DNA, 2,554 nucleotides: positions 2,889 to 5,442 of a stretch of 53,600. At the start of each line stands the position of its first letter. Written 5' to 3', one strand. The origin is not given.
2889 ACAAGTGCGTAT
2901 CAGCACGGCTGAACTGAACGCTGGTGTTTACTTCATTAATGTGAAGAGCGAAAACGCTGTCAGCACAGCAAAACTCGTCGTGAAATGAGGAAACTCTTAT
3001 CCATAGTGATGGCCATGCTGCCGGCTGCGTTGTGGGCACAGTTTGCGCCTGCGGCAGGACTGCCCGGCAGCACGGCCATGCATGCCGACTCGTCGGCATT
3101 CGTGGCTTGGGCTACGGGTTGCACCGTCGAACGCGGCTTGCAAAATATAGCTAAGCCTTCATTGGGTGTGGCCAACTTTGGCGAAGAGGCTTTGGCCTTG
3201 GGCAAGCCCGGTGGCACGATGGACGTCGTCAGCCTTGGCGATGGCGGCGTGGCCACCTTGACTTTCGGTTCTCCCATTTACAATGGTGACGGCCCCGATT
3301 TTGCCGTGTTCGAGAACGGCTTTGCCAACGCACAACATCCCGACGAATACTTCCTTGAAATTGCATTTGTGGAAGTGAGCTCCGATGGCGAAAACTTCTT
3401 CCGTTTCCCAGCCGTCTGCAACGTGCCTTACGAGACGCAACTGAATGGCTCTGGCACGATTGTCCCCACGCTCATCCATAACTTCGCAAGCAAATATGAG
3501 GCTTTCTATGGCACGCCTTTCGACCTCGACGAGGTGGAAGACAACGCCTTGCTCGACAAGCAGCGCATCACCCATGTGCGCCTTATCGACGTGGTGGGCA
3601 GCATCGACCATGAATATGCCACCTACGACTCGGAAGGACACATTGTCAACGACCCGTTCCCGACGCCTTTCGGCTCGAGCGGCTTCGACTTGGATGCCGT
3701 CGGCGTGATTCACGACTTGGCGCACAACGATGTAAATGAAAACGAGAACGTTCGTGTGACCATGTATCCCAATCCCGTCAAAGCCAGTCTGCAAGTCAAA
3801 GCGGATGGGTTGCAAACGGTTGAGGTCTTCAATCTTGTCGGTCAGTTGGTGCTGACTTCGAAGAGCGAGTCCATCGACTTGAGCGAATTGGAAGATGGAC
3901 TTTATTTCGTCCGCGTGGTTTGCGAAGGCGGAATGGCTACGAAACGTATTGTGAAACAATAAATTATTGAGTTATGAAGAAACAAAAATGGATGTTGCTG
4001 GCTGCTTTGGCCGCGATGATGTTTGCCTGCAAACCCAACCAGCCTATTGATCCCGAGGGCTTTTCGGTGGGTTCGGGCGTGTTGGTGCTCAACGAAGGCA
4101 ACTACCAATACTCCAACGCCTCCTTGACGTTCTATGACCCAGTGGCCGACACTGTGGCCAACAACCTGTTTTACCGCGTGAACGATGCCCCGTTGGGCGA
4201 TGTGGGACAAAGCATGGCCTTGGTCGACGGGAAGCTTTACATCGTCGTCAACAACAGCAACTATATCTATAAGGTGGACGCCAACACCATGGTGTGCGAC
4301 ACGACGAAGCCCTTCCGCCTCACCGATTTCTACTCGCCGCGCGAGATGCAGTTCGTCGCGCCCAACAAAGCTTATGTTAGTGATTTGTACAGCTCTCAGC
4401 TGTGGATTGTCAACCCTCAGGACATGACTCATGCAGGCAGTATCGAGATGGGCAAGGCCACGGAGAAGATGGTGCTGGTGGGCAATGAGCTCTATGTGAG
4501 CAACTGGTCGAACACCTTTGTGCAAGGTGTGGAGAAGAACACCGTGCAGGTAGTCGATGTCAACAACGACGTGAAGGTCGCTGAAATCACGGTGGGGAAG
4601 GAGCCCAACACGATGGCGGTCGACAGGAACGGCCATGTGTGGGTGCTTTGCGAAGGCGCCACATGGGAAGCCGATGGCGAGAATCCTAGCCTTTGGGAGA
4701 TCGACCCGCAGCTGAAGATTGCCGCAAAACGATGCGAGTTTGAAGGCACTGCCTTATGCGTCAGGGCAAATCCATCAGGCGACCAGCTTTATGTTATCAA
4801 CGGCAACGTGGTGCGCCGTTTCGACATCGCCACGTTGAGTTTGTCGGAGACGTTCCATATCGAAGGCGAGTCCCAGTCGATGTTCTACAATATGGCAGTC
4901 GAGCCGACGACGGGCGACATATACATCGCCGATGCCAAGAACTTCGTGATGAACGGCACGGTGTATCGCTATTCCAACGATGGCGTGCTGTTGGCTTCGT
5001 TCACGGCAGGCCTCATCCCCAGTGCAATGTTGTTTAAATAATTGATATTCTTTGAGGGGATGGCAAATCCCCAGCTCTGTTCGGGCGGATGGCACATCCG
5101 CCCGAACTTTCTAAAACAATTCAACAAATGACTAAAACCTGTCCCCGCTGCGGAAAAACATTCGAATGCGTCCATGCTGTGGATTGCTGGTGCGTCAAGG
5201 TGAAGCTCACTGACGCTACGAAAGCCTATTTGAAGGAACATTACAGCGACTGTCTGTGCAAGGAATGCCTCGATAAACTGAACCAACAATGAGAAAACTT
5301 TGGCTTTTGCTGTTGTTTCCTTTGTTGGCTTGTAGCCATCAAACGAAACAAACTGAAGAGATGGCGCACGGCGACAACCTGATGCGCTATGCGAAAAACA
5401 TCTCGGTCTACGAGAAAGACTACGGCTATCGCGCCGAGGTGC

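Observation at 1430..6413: B12 riboswitch drives an operon that opens with two T9SS-sorted proteins and contains no TonB-dependent BtuB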

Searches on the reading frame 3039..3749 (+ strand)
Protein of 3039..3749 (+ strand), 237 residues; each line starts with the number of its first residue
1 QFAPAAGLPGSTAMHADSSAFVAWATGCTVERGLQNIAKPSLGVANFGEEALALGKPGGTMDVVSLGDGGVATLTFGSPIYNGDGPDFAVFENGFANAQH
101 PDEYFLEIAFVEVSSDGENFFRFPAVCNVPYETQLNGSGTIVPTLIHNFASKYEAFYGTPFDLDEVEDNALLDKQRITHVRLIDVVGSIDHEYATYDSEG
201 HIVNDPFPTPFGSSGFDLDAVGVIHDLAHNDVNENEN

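Call 42: search_protein_families(library=pfam, proteins=[window:3039-3749:+], max_evalue=10)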
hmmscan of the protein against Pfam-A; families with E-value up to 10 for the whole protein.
window:3039-3749:+ (237 aa): 0 families

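Call 54: search_protein_representatives(protein=window:3039-3749:+)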
Query: 237 residues. Proteins with E-value up to 0.001 (for the whole library): 2284; up to 1e-10: 1506; up to 1e-30: 694. The best 150 are listed.
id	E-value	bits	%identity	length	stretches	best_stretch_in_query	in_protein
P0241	1.3e-116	404.7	50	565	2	1-225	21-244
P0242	4.3e-97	340.8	69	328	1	1-230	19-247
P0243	2.2e-96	338.5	70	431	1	1-230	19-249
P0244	8.6e-96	336.6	70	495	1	9-230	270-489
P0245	2.3e-94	331.9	70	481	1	1-229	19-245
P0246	1.7e-90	319.2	68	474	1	2-226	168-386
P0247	2.8e-79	282.5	63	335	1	1-229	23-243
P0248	2.0e-77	276.4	64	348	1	2-227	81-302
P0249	2.8e-77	276.0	62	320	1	1-228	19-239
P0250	8.9e-74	264.5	59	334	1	1-232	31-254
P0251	3.4e-72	259.3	59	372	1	2-229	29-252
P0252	8.3e-72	258.0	61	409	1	2-226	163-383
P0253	1.6e-71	257.1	58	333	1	1-234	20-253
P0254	2.2e-71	256.6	60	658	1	2-225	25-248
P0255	4.4e-71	255.7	63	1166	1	2-229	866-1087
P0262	1.1e-69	251.1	58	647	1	2-227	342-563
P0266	2.3e-69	250.1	58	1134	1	2-225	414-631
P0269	2.9e-69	249.7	60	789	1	2-226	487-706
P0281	3.5e-67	242.9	57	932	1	1-227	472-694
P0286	1.5e-66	240.8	58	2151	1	2-226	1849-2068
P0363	1.0e-62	228.3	58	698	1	2-226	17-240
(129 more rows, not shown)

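Call 55: search_protein_families(library=pfam, proteins=[P0241, P0244, P0254, P0255, P0262, P0266, P0286, P0269, P0363, P0281], max_evalue=0.001)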
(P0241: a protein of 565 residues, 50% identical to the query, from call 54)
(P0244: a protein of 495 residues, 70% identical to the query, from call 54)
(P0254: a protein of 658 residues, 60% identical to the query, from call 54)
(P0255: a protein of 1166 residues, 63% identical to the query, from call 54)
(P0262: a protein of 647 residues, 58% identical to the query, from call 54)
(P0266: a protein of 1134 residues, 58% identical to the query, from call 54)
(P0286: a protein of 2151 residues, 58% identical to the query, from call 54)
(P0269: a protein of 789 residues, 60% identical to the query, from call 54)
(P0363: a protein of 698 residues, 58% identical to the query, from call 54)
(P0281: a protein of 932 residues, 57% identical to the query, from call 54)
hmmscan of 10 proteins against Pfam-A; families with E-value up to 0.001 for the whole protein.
P0241 (565 aa): 3 families
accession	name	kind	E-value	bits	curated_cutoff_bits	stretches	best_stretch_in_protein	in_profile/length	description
PF18962.6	Por_Secre_tail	-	1.2e-13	51.6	27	1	496-560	1-71/75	Secretion system C-terminal sorting domain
PF15863.10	EELM2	-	0.00046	20.7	27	0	425-469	122-167/170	Extended EGL-27 and MTA1 homology domain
PF22411.1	Mre11_2nd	-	0.00087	19.6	27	0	173-199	34-55/59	Mre11 nuclease, second domain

P0244 (495 aa): 3 families
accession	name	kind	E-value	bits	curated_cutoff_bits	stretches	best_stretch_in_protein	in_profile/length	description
PF18998.6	Flg_new_2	-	1.9e-43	146.7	23.6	3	127-192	5-72/73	Divergent InlB B-repeat domain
PF09479.16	Flg_new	-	5.6e-07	30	27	0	131-188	8-65/65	Listeria-Bacteroides repeat domain (List_Bact_rpt)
PF16820.11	PKD_3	-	1.5e-06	28.3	26.3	0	233-253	35-55/68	PKD-like domain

P0254 (658 aa): 2 families
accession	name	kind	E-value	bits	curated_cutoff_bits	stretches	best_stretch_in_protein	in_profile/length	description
PF14717.12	DUF4465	-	7.8e-52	176.6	25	1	292-476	2-176/176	Domain of unknown function (DUF4465)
PF18962.6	Por_Secre_tail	-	1.3e-11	45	27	1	589-656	1-74/75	Secretion system C-terminal sorting domain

P0255 (1166 aa): 1 family
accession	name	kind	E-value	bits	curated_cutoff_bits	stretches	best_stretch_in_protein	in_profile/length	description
PF18962.6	Por_Secre_tail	-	1.3e-09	38.6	27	1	1101-1166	1-72/75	Secretion system C-terminal sorting domain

P0262 (647 aa): 1 family
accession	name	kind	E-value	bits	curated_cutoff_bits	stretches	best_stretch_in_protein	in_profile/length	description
PF18962.6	Por_Secre_tail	-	8.6e-10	39.2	27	1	582-647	1-72/75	Secretion system C-terminal sorting domain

P0266 (1134 aa): 3 families
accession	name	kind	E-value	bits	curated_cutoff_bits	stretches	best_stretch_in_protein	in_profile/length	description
PF00801.26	PKD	-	4.3e-14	52.7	23.5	2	643-712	8-75/80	PKD domain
PF18911.6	PKD_4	-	1e-13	51.6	27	2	333-409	11-85/85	PKD domain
PF18962.6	Por_Secre_tail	-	9.4e-11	42.3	27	1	1056-1130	2-73/75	Secretion system C-terminal sorting domain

P0286 (2151 aa): 1 family
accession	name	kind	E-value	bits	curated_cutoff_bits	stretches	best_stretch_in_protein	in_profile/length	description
PF18962.6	Por_Secre_tail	-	1.2e-06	29.2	27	1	2086-2149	1-70/75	Secretion system C-terminal sorting domain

P0269 (789 aa): 1 family
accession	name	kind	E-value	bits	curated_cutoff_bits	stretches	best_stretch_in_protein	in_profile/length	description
PF18962.6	Por_Secre_tail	-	5e-11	43.2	27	1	722-787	2-74/75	Secretion system C-terminal sorting domain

P0363 (698 aa): 1 family
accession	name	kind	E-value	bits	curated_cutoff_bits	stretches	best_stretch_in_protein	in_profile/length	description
PF07494.17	Reg_prop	-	0.00045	20.5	20.4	0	458-473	8-23/24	Two component regulator propeller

P0281 (932 aa): 2 families
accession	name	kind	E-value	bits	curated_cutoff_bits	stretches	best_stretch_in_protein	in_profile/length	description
PF18962.6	Por_Secre_tail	-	5.6e-10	39.8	27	1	867-926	1-66/75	Secretion system C-terminal sorting domain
PF00205.28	TPP_enzyme_M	-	7e-06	26.2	30.4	0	686-746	38-95/137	Thiamine pyrophosphate enzyme, central domain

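Call 59: search_solved_structures(query=A3, max_evalue=10, show_alignments=3)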
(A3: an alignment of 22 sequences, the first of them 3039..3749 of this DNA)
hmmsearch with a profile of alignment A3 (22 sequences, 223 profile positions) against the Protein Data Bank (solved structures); distinct sequences matched with E-value up to 10: 3.
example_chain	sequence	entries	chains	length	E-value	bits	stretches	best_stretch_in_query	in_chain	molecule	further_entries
8blw_B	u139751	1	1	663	0.022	17.2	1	53-97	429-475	YncE family protein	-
4r9n_A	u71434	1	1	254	0.23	13.8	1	151-195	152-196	Lmo0547 protein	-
2p61_A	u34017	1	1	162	0.3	13.5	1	97-152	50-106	Hypothetical protein TM_1646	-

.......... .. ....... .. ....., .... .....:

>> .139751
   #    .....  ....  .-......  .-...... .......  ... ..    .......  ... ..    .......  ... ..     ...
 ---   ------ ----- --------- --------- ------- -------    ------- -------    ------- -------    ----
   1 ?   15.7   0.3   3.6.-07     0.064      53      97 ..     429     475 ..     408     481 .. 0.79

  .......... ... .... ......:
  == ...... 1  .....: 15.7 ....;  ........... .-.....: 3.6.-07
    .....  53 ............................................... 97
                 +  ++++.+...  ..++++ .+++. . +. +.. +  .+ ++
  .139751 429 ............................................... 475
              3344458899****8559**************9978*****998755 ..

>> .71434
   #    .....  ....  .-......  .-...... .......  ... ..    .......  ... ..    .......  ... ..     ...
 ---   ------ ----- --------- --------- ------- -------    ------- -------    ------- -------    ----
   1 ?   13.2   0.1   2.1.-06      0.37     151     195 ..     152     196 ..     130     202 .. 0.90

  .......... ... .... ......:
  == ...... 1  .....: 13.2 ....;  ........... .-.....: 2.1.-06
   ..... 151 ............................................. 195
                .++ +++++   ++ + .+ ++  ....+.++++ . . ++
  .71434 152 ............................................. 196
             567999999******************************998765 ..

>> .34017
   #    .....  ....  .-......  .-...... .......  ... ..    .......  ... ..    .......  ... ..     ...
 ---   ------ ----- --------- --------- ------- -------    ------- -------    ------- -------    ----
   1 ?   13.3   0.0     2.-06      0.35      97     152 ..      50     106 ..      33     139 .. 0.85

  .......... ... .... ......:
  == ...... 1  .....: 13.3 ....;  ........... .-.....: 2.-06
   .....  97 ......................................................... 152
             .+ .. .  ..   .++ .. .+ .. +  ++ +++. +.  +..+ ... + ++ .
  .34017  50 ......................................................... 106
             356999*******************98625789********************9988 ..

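Call 106: search_solved_structures(query=A7, max_evalue=10, show_alignments=3)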
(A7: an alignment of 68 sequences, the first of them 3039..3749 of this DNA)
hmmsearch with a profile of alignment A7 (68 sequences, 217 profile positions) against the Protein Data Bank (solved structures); distinct sequences matched with E-value up to 10: 1.
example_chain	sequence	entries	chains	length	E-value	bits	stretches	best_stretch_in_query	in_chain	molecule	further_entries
4r9n_A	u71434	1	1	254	0.17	14.4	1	150-193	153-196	Lmo0547 protein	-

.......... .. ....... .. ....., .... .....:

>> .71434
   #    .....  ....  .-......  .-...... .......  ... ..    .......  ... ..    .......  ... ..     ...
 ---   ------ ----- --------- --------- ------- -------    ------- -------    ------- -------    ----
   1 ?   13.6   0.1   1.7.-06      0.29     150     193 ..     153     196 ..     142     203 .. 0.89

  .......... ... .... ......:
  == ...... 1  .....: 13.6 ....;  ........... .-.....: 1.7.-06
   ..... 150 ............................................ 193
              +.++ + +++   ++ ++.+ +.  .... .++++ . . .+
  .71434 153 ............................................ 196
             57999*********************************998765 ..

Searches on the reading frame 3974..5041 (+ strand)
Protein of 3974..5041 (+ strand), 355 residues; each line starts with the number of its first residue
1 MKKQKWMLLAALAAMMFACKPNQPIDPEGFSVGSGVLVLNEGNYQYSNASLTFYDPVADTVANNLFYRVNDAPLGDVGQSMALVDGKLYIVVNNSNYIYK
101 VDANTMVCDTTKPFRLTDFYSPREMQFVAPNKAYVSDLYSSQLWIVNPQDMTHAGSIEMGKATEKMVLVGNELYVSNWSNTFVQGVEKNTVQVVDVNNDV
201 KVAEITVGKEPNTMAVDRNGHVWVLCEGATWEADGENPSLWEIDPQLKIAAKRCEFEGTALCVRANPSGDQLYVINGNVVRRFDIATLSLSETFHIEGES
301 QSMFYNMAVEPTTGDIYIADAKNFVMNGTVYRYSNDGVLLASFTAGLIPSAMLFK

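Call 3: search_protein_families(library=pfam, proteins=[window:3974-5041:+], max_evalue=0.1)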
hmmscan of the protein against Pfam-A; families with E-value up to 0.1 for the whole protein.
window:3974-5041:+ (355 aa): 5 families
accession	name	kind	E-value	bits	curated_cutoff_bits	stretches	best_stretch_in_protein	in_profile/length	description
PF16819.11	DUF5074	-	5.4e-23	82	27.2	1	35-340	2-335/353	Domain of unknown function (DUF5074)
PF08450.18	SGL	-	2.8e-05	24.3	26.3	1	131-352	12-230/246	SMP-30/Gluconolactonase/LRE-like region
PF01436.27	NHL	-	0.0017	18.7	20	0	210-226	3-19/28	NHL repeat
PF25174.1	Beta-prop_THOC3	-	0.0094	15.4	305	0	176-294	97-209/272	THOC3 beta-propeller domain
PF03870.21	RNA_pol_Rpb8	-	0.085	13.4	25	0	284-336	48-99/141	RNA polymerase Rpb8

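Call 4: search_protein_families(library=ncbifam, proteins=[window:3974-5041:+], max_evalue=0.1)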
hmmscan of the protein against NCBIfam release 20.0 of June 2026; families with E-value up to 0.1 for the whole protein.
window:3974-5041:+ (355 aa): 6 families
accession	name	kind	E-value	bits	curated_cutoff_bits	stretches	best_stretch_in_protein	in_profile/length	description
TIGR03866.1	PQQ_ABC_repeats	subfamily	1.1e-07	31.3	287.3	1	85-225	10-141/310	PQQ-dependent catabolism-associated beta-propeller protein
NF052280.1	7_blade_YncE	equivalog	5.3e-06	25.5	400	1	238-323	150-237/338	7-bladed beta-propeller protein YncE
NF038015.2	AztD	exception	0.00012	21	400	1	118-170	303-355/356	zinc metallochaperone AztD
NF052340.1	hydrazine_beta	equivalog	0.00035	19.7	560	1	180-233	88-142/372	hydrazine synthase subunit beta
NF052342.1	hydrazine_BC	exception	0.00037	18.8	1250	1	173-233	87-148/690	hydrazine synthase subunit beta-gamma fusion subunit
TIGR02276.1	beta_rpt_yvtn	repeat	0.04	13.9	27.85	1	170-217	3-42/42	beta-propeller repeat protein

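Call 16: search_solved_structures(query=window:3974-5041:+, max_evalue=1, show_alignments=1)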
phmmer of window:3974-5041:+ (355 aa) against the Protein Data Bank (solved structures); distinct sequences matched with E-value up to 1: 18.
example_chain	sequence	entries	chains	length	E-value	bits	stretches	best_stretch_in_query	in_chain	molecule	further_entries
8bmx_D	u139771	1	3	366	8.2e-56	192.7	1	26-355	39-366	YncE family protein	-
8bmy_A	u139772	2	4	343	2.4e-55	191.2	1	28-355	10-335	Putative surface layer protein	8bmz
8bn0_A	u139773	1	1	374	3e-55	190.9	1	27-355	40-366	Putative surface layer protein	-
8p97_B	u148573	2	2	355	3.8e-55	190.5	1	31-355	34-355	Putative surface layer protein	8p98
8okv_B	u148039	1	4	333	6.4e-55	189.8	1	31-355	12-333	Putative surface layer protein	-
8puj_A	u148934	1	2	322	1.1e-54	189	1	32-355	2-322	YncE family protein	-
8baz_A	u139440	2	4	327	1.6e-54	188.5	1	33-355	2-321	Surface layer protein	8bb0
8bai_A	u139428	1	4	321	2.4e-54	187.9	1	34-355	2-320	Surface layer protein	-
3dsm_A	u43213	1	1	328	2.6e-54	187.8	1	34-355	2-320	uncharacterized protein BACUNI_02894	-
8blw_B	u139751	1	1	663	2.2e-17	66.4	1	29-354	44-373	YncE family protein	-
8ptf_A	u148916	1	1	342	5e-17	65.2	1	30-354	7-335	YncE family protein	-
8ptd_A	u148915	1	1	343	5.1e-17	65.2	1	30-354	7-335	YncE family protein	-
9s6c_C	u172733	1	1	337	0.00029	23.2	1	33-111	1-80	Quinoprotein amine dehydrogenase-like protein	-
9s6c_A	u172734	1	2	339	0.00077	21.8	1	35-111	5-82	Quinoprotein amine dehydrogenase-like protein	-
5c2v_B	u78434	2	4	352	0.034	16.5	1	182-233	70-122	HYDRAZINE SYNTHASE BETA SUBUNIT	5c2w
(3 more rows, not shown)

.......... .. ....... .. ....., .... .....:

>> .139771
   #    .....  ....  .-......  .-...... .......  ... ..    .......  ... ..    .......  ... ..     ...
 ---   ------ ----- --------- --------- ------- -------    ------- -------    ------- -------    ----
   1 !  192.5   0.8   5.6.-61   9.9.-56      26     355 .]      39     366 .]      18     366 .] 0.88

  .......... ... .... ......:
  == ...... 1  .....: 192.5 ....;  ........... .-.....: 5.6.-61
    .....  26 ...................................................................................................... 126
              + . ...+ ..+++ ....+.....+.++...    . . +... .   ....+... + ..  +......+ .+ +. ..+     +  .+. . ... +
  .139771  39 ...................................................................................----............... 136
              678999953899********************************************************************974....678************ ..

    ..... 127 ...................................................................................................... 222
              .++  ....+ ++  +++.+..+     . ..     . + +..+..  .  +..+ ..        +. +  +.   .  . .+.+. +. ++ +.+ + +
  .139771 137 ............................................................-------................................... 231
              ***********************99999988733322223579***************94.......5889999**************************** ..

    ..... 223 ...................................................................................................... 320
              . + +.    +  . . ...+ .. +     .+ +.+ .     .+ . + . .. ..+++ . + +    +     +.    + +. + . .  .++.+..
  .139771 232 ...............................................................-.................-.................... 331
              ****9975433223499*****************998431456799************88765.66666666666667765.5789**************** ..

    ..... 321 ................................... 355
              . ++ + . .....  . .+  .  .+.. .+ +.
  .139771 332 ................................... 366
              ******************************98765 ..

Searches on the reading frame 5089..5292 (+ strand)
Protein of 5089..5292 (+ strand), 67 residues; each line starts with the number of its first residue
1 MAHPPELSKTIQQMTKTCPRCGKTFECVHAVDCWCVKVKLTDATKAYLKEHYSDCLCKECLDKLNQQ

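Call 3: search_protein_families(library=pfam, proteins=[window:5089-5292:+], max_evalue=0.1)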
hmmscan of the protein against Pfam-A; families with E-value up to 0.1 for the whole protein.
window:5089-5292:+ (67 aa): 1 family
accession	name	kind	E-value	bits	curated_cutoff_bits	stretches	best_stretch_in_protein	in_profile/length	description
PF14375.11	Cys_rich_CWC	-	2.8e-12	47.2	24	1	18-61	1-49/50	Cysteine-rich CWC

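Call 4: search_protein_families(library=ncbifam, proteins=[window:5089-5292:+], max_evalue=0.1)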
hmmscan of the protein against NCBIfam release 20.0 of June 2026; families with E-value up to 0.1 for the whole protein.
window:5089-5292:+ (67 aa): 0 families
